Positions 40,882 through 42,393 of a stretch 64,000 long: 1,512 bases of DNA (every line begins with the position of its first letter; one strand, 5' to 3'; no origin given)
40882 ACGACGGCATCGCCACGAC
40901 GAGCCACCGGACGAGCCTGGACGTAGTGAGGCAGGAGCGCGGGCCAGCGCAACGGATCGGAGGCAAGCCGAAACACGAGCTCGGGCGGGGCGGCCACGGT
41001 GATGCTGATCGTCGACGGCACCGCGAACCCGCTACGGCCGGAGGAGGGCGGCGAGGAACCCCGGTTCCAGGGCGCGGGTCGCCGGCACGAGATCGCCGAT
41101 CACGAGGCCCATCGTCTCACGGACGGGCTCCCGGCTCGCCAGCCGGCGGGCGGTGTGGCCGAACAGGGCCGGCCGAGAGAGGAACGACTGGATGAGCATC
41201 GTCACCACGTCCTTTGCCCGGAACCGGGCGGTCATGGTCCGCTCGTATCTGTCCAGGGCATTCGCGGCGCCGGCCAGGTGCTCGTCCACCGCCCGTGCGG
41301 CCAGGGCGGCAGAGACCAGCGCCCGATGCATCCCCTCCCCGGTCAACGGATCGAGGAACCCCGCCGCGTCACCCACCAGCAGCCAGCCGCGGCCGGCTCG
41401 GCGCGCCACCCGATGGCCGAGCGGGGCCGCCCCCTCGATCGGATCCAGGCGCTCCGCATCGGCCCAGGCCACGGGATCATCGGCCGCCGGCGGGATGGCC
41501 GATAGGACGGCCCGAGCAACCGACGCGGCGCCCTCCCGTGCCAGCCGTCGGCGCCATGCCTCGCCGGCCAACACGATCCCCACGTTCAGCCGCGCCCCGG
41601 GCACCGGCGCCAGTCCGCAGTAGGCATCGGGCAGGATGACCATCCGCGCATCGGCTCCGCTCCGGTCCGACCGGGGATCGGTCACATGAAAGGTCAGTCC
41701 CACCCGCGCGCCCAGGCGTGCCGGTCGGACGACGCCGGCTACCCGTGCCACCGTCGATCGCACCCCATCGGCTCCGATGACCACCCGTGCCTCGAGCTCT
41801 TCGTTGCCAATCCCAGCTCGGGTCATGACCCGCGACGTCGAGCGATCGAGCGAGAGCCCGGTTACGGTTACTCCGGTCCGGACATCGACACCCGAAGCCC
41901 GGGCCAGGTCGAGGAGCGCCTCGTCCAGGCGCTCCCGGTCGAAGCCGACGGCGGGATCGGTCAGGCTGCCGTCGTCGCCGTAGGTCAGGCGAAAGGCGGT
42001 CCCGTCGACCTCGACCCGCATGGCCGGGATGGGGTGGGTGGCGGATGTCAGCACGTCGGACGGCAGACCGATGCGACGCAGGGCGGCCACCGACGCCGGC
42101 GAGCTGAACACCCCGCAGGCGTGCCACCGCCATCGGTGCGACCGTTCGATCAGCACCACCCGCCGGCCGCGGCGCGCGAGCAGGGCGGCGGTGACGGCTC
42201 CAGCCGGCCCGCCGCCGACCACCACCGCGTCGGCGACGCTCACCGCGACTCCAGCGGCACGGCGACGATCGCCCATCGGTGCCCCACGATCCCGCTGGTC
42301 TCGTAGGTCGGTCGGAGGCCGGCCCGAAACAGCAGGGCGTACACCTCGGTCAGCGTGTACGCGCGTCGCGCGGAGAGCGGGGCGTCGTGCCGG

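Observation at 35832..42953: Seven-gene coupled operon joining lipid/polyketide-type enzymes to two AlkZ-family DNA glycosylases and LtrA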

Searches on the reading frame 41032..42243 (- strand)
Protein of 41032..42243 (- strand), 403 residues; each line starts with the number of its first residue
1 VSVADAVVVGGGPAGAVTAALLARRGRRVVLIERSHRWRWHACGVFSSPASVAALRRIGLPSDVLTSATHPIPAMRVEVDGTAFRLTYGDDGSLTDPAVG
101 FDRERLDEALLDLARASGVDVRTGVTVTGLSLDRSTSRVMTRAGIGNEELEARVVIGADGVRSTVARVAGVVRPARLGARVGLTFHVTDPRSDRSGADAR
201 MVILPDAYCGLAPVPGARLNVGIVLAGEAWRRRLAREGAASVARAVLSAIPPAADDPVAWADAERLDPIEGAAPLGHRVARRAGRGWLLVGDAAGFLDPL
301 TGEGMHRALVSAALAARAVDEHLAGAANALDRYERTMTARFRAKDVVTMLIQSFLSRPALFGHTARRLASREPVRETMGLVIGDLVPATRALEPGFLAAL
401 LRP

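Call 8: search_protein_families(library=pfam, proteins=[window:41032-42243:-], max_evalue=0.01)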
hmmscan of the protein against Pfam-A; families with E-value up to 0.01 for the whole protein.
window:41032-42243:- (403 aa): 13 families
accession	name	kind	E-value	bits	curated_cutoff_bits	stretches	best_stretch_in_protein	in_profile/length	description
PF01494.25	FAD_binding_3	-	6.9e-27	95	22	1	5-340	3-341/349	FAD binding domain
PF04820.20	Trp_halogenase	-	5.9e-11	42.3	21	0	7-35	3-35/458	Tryptophan halogenase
PF01266.30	DAO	-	3e-10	40.6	27.9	2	5-44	1-40/353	FAD dependent oxidoreductase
PF13450.12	NAD_binding_8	-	1.3e-07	32.2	21.9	1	8-37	1-30/68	NAD(P)-binding Rossmann-like domain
PF07992.20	Pyr_redox_2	-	1.3e-07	31.8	26.1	1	5-41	2-38/291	Pyridine nucleotide-disulphide oxidoreductase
PF12831.13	FAD_oxidored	-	4.3e-07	30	27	1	5-170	1-154/416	FAD dependent oxidoreductase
PF00070.33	Pyr_redox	-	1.5e-05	25.8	22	1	6-39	2-35/82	Pyridine nucleotide-disulphide oxidoreductase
PF03486.20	HI0933_like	-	1.5e-05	25.1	50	1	5-36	2-33/244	HI0933-like protein Rossmann domain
PF00890.30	FAD_binding_2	-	7.4e-05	22.5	20.4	1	5-40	1-36/414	FAD binding domain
PF05834.18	Lycopene_cycl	-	0.00022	20.9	23.4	0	5-165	1-145/380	Lycopene cyclase protein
PF01134.28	GIDA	-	0.0016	18.1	22.1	1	5-33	1-29/391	Glucose inhibited division protein A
PF08491.16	SE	-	0.0025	17.4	20.1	1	284-355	129-202/276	Squalene epoxidase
PF01946.23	Thi4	-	0.0029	17.3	26.2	1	3-35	17-50/235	Thi4 family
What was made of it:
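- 41032..42276 (-): FAD-dependent oxidoreductase of the geranylgeranyl-reductase superfamily. Start is either the GTG at 42243 (GTGA overlap with the MT stop) or the ATG at 42276. Pfam FAD_binding_3 (call 8).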

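Call 9: find_homologous_proteins(query=window:41032-42243:-, max_evalue=1e-20)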
Query window:41032-42243:- (403 aa): 2080 proteins with E <= 1e-20 among 8000 candidates; the best 120 are listed.
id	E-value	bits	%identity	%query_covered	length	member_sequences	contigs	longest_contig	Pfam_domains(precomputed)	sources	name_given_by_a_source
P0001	2.4e-228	776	92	94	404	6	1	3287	PF01266.31,PF13450.13,PF00890.31,PF07992.21,PF00070.34,PF04820.21,PF01494.26,PF12831.14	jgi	jgi:flavin-dependent dehydrogenase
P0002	7.8e-222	755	90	100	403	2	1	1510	PF01266.31,PF13450.13,PF07992.21,PF03486.21,PF04820.21,PF01494.26,PF12831.14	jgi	jgi:flavin-dependent dehydrogenase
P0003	1.4e-221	754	88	96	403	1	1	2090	PF01266.31,PF13450.13,PF00890.31,PF07992.21,PF04820.21,PF01494.26,PF12831.14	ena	-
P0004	1.6e-186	638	77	100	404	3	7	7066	PF01266.31,PF13450.13,PF00890.31,PF07992.21,PF04820.21,PF01494.26,PF12831.14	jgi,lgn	jgi:flavin-dependent dehydrogenase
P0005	1.2e-185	635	76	100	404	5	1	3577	PF01266.31,PF13450.13,PF07992.21,PF04820.21,PF05834.19,PF01494.26,PF12831.14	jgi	jgi:flavin-dependent dehydrogenase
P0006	2.5e-184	631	76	100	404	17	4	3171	PF01266.31,PF13450.13,PF07992.21,PF04820.21,PF01494.26,PF12831.14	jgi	jgi:flavin-dependent dehydrogenase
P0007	2.0e-173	595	72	100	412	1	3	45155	PF01266.31,PF13450.13,PF07992.21,PF04820.21,PF05834.19,PF01494.26,PF12831.14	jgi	-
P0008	6.5e-171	587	71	100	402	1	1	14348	PF01266.31,PF13450.13,PF07992.21,PF00070.34,PF04820.21,PF05834.19,PF01494.26,PF12831.14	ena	-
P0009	8.1e-171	587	72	99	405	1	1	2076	PF01266.31,PF13450.13,PF07992.21,PF04820.21,PF05834.19,PF01494.26,PF12831.14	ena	-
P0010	1.1e-170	586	71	100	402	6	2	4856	PF01266.31,PF13450.13,PF07992.21,PF00070.34,PF04820.21,PF05834.19,PF01494.26,PF12831.14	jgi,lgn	jgi:flavin-dependent dehydrogenase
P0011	5.8e-170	584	72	99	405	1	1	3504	PF01266.31,PF13450.13,PF07992.21,PF04820.21,PF05834.19,PF01494.26,PF12831.14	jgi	-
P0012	6.5e-170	584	71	96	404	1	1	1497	PF01266.31,PF13450.13,PF07992.21,PF04820.21,PF05834.19,PF01494.26,PF12831.14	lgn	-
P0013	1.5e-169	582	71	100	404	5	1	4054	PF01266.31,PF13450.13,PF07992.21,PF00070.34,PF04820.21,PF05834.19,PF01494.26,PF12831.14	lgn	-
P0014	1.7e-169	582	71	100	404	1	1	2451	PF01266.31,PF13450.13,PF07992.21,PF00070.34,PF04820.21,PF05834.19,PF01494.26,PF12831.14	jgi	jgi:flavin-dependent dehydrogenase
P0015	3.2e-169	581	72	95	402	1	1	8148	PF01266.31,PF13450.13,PF07992.21,PF04820.21,PF05834.19,PF01494.26,PF12831.14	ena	-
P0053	3.0e-155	535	74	87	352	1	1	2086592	PF04820.21,PF01494.26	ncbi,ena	-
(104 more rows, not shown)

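Call 10: find_encoding_contigs(protein=P0007, flank=10000, max_places=2)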
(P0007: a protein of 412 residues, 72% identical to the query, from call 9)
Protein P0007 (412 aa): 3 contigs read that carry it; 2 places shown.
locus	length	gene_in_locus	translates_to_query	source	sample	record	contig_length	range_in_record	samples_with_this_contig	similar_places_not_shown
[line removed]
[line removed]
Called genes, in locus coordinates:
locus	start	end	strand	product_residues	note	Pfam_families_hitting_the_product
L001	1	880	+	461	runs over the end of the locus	PF01595:CNNM, PF00571:CBS, PF03471:CorC_HlyC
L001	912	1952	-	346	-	PF00348:polyprenyl_synt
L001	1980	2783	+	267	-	PF11967:RecO_N, PF02565:RecO_C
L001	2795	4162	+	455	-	PF00587:tRNA-synt_2b, PF03129:HGTP_anticodon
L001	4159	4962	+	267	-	PF13428:TPR_14 (faint), PF13432:TPR_16 (faint), PF12895:ANAPC3 (faint), PF14559:TPR_19 (weak), PF13431:TPR_17 (faint), PF23914:TPR_CcmH_CycH (faint), PF13181:TPR_8 (faint)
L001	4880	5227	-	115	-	-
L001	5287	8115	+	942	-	PF01326:PPDK_N, PF00391:PEP-utilizers, PF02896:PEP-utilizers_C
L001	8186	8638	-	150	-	PF10604:Polyketide_cyc2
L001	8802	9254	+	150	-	PF10027:DUF2269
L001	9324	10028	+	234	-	PF13489:Methyltransf_23 (weak), PF08241:Methyltransf_11, PF08242:Methyltransf_12, PF13649:Methyltransf_25, PF13847:Methyltransf_31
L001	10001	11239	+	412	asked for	PF01266:DAO (weak), PF01494:FAD_binding_3, PF04820:Trp_halogenase (faint), PF05834:Lycopene_cycl (faint), PF07992:Pyr_redox_2 (faint), PF12831:FAD_oxidored (weak), PF13450:NAD_binding_8 (weak)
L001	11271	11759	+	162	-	PF10604:Polyketide_cyc2, PF03364:Polyketide_cyc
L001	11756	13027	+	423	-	PF00109:ketoacyl-synt, PF02801:Ketoacyl-synt_C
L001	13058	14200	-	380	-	PF01571:GCV_T, PF08669:GCV_T_C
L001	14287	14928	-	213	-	-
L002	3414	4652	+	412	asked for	PF01266:DAO (weak), PF01494:FAD_binding_3, PF04820:Trp_halogenase (faint), PF05834:Lycopene_cycl (faint), PF07992:Pyr_redox_2 (faint), PF12831:FAD_oxidored (weak), PF13450:NAD_binding_8 (weak)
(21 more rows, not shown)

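Call 11: find_encoding_contigs(protein=P0053, flank=10000, max_places=2)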
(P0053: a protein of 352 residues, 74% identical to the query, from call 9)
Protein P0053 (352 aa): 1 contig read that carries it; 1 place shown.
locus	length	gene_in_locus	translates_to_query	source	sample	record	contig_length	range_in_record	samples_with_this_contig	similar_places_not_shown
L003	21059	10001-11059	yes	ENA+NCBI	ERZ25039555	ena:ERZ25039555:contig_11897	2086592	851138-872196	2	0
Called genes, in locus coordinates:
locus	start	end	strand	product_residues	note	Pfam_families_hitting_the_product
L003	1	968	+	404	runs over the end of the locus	PF06245:DUF1015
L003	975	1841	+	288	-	PF12146:Hydrolase_4, PF00561:Abhydrolase_1, PF12697:Abhydrolase_6, PF06821:Ser_hydrolase (faint)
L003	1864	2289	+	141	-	PF08818:DUF1801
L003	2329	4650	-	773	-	PF00463:ICL, PF13714:PEP_mutase, PF00463:ICL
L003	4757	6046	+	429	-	PF07690:MFS_1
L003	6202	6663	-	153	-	PF08327:AHSA1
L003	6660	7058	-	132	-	PF12840:HTH_20, PF01022:HTH_5, PF01047:MarR (weak)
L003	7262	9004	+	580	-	PF00149:Metallophos (weak), PF02872:5_nucleotid_C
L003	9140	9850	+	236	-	PF13489:Methyltransf_23, PF01209:Ubie_methyltran (weak), PF13847:Methyltransf_31, PF08241:Methyltransf_11, PF08242:Methyltransf_12, PF13649:Methyltransf_25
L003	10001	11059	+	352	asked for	PF01494:FAD_binding_3, PF04820:Trp_halogenase (faint)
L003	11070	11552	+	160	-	PF10604:Polyketide_cyc2, PF03364:Polyketide_cyc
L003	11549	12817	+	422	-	PF00109:ketoacyl-synt, PF02801:Ketoacyl-synt_C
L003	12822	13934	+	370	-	PF06224:AlkZ-like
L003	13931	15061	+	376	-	PF06224:AlkZ-like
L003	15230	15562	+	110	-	-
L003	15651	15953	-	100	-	-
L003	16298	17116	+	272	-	PF00483:NTP_transferase, PF12804:NTP_transf_3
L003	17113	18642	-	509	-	PF23500:DUF7133 (weak)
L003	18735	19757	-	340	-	-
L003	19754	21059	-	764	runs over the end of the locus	PF00676:E1_dh, PF02779:Transket_pyr, PF02780:Transketolase_C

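Call 13: find_related_loci(query=A1, collection=genome_contigs, flank=10000)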
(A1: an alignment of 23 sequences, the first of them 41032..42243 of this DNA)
Query A1 (403 aa) in genome_contigs; peptide patterns used: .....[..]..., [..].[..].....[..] (x = any residue, [..] = any of these).
412 stretches matched a pattern; 384 encode a relative of the query (tblastn E <= 1e-3); the best 80 are kept; 80 distinct loci.
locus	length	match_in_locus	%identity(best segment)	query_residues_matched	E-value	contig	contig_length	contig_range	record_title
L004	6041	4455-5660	71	1-403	4e-173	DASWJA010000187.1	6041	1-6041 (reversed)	MAG TPA_asm: Candidatus Limnocylindria bacterium isolate SMAG_U2883 k141_946794, whole genome shotgun sequence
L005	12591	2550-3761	69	1-403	8e-171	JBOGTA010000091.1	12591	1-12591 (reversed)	MAG: Candidatus Limnocylindria bacterium isolate M3-S_metawrap_bin.48 k127_1254890, whole genome shotgun sequence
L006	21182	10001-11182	75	10-403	1e-169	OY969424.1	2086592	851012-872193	MAG: uncultured Chloroflexia bacterium isolate MFD06229.bin.c.1 genome assembly, chromosome: 1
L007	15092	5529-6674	71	21-402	6e-154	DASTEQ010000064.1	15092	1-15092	MAG TPA_asm: Candidatus Limnocylindria bacterium isolate SMAG_U851 k141_550030, whole genome shotgun sequence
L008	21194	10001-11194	68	4-401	1e-152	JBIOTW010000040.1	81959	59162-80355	MAG: Candidatus Limnocylindria bacterium isolate MAG150 k127_2120806, whole genome shotgun sequence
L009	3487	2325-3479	69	17-401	7e-157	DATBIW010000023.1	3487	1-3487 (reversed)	MAG TPA_asm: Candidatus Limnocylindria bacterium isolate SMAG_U3904 k141_3533180, whole genome shotgun sequence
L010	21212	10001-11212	63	1-403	2e-146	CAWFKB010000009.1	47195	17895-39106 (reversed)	MAG: uncultured Chloroflexia bacterium isolate MFD02242.bin.1.231 genome assembly, contig: contig_42605, whole genome sh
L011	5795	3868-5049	63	5-403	6e-143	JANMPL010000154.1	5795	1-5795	MAG: Chloroflexota bacterium isolate OTE_51_metabat_464 OTE_51_k141_2530242, whole genome shotgun sequence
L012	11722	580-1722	63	26-403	5e-140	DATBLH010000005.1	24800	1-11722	MAG TPA_asm: Candidatus Limnocylindrales bacterium isolate SMAG_U3967 k141_2548864, whole genome shotgun sequence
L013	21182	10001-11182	63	5-403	1e-139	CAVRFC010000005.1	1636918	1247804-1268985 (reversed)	MAG: uncultured Chloroflexia bacterium isolate MFD04850.bin.2.95 genome assembly, contig: contig_5478, whole genome shot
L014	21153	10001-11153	70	19-402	3e-136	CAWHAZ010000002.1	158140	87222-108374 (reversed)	MAG: uncultured Chloroflexia bacterium isolate MFD00962.bin.1.263 genome assembly, contig: contig_113592, whole genome s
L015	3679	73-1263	63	4-403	6e-140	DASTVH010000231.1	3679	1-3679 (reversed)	MAG TPA_asm: Candidatus Limnocylindrales bacterium isolate SMAG_U2354 k141_555497, whole genome shotgun sequence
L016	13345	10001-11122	61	24-402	1e-135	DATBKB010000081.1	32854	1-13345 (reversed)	MAG TPA_asm: Candidatus Limnocylindrales bacterium isolate SMAG_U3935 k141_4751802, whole genome shotgun sequence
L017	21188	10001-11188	64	3-403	1e-135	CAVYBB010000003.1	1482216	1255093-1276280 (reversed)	MAG: uncultured Chloroflexia bacterium isolate MFD04944.bin.2.224 genome assembly, contig: contig_18430, whole genome sh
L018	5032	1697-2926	58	5-403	1e-134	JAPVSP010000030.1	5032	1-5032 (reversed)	MAG: Chloroflexota bacterium isolate MW2_metabat.28 k97_28564, whole genome shotgun sequence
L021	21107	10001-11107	62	29-403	2e-129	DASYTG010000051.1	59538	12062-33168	MAG TPA_asm: Candidatus Limnocylindrales bacterium isolate SMAG_U4561 k141_392806, whole genome shotgun sequence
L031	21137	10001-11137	63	17-403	1e-125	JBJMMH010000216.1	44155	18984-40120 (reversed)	MAG: Chloroflexota bacterium isolate 12C16O_48h_50_P13_coass_bin_32 k141_907866, whole genome shotgun sequence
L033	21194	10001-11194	58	14-403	1e-124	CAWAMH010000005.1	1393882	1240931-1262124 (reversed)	MAG: uncultured Chloroflexia bacterium isolate MFD02242.bin.2.293 genome assembly, contig: contig_3112, whole genome sho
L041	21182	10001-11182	59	1-401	2e-122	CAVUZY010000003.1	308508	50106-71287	MAG: uncultured Chloroflexia bacterium isolate MFD04212.bin.2.6 genome assembly, contig: contig_21673, whole genome shot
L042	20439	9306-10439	61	18-403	9e-123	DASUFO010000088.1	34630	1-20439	MAG TPA_asm: Candidatus Limnocylindrales bacterium isolate SMAG_U1381 k141_1385746, whole genome shotgun sequence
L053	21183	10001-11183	63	5-403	4e-123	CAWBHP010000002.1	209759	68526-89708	MAG: uncultured Chloroflexia bacterium isolate MFD08497.bin.2.148 genome assembly, contig: contig_111919, whole genome s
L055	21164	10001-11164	58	18-403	2e-121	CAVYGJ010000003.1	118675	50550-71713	MAG: uncultured Chloroflexia bacterium isolate MFD00392.bin.2.363 genome assembly, contig: contig_21779, whole genome sh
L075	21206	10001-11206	58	5-403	7e-119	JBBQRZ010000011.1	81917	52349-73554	MAG: Candidatus Limnocylindrales bacterium isolate Co_metawrap_1718 Cmw_1718_k141_9983383_length_81917_cov_12.0000, whol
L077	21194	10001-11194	57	5-396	1e-118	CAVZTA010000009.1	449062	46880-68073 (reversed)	MAG: uncultured Chloroflexia bacterium isolate MFD00392.bin.2.297 genome assembly, contig: contig_36138, whole genome sh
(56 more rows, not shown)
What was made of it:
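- Tried and rejected: All 80 best genome loci are Limnocylindria or Chloroflexota MAGs (call 13).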

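Call 22: search_protein_families(library=ncbifam, proteins=[window:41032-42243:-, L003:11549-12817:+, L003:12822-13934:+, L003:13931-15061:+, L017:11199-11669:+], max_evalue=0.001)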
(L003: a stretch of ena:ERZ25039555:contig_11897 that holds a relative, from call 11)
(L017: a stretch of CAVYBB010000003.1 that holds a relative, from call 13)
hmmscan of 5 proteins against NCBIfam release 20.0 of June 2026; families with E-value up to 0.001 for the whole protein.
window:41032-42243:- (403 aa): 78 families (the best 25 are shown)
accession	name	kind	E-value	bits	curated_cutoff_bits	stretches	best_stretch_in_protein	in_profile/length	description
TIGR02032.1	GG-red-SF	subfamily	1.1e-42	146.7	158.8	1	5-319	2-297/297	geranylgeranyl reductase family protein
NF049967.1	QhpG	equivalog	1.6e-27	96.5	240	1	7-329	2-299/423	flavin-dependent monooxygenase QhpG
TIGR02023.1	BchP-ChlP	subfamily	1.9e-25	89.7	343.3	2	5-171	2-163/388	geranylgeranyl diphosphate reductase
TIGR01988.1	Ubi-OHases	subfamily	1.8e-23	83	224.65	1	5-367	1-365/387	ubiquinone biosynthesis hydroxylase, UbiH/UbiF/VisC/COQ6 family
NF045655.1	MkRedMenJ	equivalog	1.1e-22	80.5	700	1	4-342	5-341/406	menaquinone reductase MenJ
NF033113.0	halo_ClmS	equivalog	2.7e-21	75.7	900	1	5-322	4-324/570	chloramphenicol-biosynthetic FADH2-dependent halogenase CmlS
NF005313.0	PRK06847.1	subfamily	6.7e-20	71.4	372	1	2-250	3-247/375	hypothetical protein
NF038174.1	maturase_GoxB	equivalog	7.7e-20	71.2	400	2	5-169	2-161/358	glycine oxidase maturase GoxB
NF004834.1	PRK06185.1-3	subfamily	2.8e-16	59.3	500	1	4-393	8-389/420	FAD-dependent oxidoreductase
NF004829.0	PRK06183.1-3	subfamily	3.3e-16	59.1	390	1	4-171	9-183/520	bifunctional 3-(3-hydroxy-phenyl)propionate/3-hydroxycinnamic acid hydroxylase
NF004780.0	PRK06126.1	subfamily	4.8e-16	58.1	445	2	105-334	128-355/552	hypothetical protein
NF005720.0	PRK07538.1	subfamily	1.4e-15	57.2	400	1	5-167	4-171/418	hypothetical protein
NF005452.0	PRK07045.1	equivalog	1.6e-15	56.9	397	2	5-167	7-169/388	putative monooxygenase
NF005788.0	PRK07608.1-3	equivalog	8.6e-15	54.4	478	1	5-353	4-351/388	UbiH/UbiF family hydroxylase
NF005951.1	PRK08020.1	equivalog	9.9e-15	54.2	590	1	4-172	3-175/388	3-demethoxyubiquinol 3-hydroxylase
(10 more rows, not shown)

L003:11549-12817:+ (422 aa): 31 families (the best 25 are shown)
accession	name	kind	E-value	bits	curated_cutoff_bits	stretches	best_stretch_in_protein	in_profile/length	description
TIGR03150.1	fabF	equivalog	2.6e-128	428.2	493.75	1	5-418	1-406/407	beta-ketoacyl-ACP synthase II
NF005589.0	PRK07314.1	subfamily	9.8e-126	419.8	387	1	4-421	3-412/413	beta-ketoacyl-ACP synthase II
NF004970.0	PRK06333.1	subfamily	7.7e-108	361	525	1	4-419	3-420/424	beta-ketoacyl-ACP synthase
NF006434.0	PRK08722.1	equivalog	1.1e-91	307.8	759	1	4-419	3-412/414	beta-ketoacyl-ACP synthase II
NF006274.0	PRK08439.1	equivalog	1.6e-89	300.6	621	1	5-419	2-404/406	beta-ketoacyl-ACP synthase II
NF006587.0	PRK09116.1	equivalog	3.8e-84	282.8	470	1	5-419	2-405/408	beta-ketoacyl-ACP synthase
NF005916.1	PRK07910.1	equivalog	9.3e-79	265.3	560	1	7-420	14-417/418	KasA/KasB family beta-ketoacyl-ACP synthase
NF005935.0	PRK07967.1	equivalog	5.5e-78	262.6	630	1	5-419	2-402/406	beta-ketoacyl-ACP synthase I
NF005076.0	PRK06501.1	equivalog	2.6e-72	244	629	1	4-419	10-421/425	beta-ketoacyl-ACP synthase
NF005490.0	PRK07103.1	equivalog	2.5e-71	240.9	445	1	5-418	4-410/414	polyketide beta-ketoacyl:acyl carrier protein synthase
NF006618.0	PRK09185.1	subfamily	2.4e-65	221.1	407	1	6-420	4-392/394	beta-ketoacyl-ACP synthase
NF004618.0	PRK05952.1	equivalog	8.8e-60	202.6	455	1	7-419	4-381/384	beta-ketoacyl-ACP synthase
NF058662.1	cispenta_AmcF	equivalog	4e-55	187.3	325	1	7-419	2-368/369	cispentacin biosynthesis acyltransferase subunit AmcF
NF045894.1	PKS_plus_SDR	equivalog_domain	5.7e-35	120.3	1740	1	103-417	115-423/1515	type I polyketide synthase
NF040607.1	mycolic_Pks13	equivalog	4.7e-29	100.5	2100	1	155-418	258-523/1680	polyketide synthase Pks13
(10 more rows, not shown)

L003:12822-13934:+ (370 aa): 0 families

L003:13931-15061:+ (376 aa): 0 families

L017:11199-11669:+ (156 aa): 16 families
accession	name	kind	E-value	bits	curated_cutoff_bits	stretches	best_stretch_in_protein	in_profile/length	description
NF006530.0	PRK08999.1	equivalog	1.9e-09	37.1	245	1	25-76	14-65/315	Nudix family hydrolase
NF001938.0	PRK00714.1-5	equivalog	1e-07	31.5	116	1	24-73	20-74/172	RNA pyrophosphohydrolase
NF041652.1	Nud_hyd_Dein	equivalog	1.5e-07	31.8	200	1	24-74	20-73/152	Nudix hydrolase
NF007834.0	PRK10546.1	equivalog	4.4e-07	29.8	156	1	25-77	11-63/135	pyrimidine (deoxy)nucleoside triphosphate diphosphatase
TIGR00586.1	mutt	equivalog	1.2e-06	28.6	97.9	1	26-75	14-63/129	8-oxo-dGTP diphosphatase MutT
NF012016.0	PRK15472.1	equivalog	1.2e-06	28.3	95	1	26-141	12-129/141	nucleoside triphosphatase NudI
NF003787.0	PRK05379.1-4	equivalog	1.6e-06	27.3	449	1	28-74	218-263/346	bifunctional nicotinamide-nucleotide adenylyltransferase/Nudix hydroxylase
NF008044.0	PRK10776.1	equivalog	2.1e-06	27.6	148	1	43-74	30-61/130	8-oxo-dGTP diphosphatase MutT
NF001935.0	PRK00714.1-2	equivalog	5.5e-06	26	259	1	43-77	30-64/183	RNA pyrophosphohydrolase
NF001937.0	PRK00714.1-4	equivalog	9.6e-06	25.3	139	1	27-75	18-62/161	RNA pyrophosphohydrolase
NF001936.0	PRK00714.1-3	equivalog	1.5e-05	24.9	118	1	43-81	33-71/155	RNA pyrophosphohydrolase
TIGR02705.1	nudix_YtkD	equivalog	2.2e-05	24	154.4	1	48-73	49-74/156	RNA deprotection pyrophosphohydrolase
NF052459.1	OxoGTPPhMutT1Mycb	equivalog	0.00019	20.7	475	1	45-77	30-62/292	8-oxo-(d)GTP phosphatase MutT1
NF003788.0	PRK05379.1-5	equivalog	0.00039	19.8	354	1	27-83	222-277/351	bifunctional nicotinamide-nucleotide adenylyltransferase/Nudix hydroxylase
NF011963.0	PRK15434.1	subfamily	0.00057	19.6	146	1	28-134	28-134/159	GDP-mannose mannosyl hydrolase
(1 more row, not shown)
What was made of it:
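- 41032..42276 (-): TIGR02032 GG-red-SF scores 146.7 bits against a cutoff of 158.8 (call 22).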
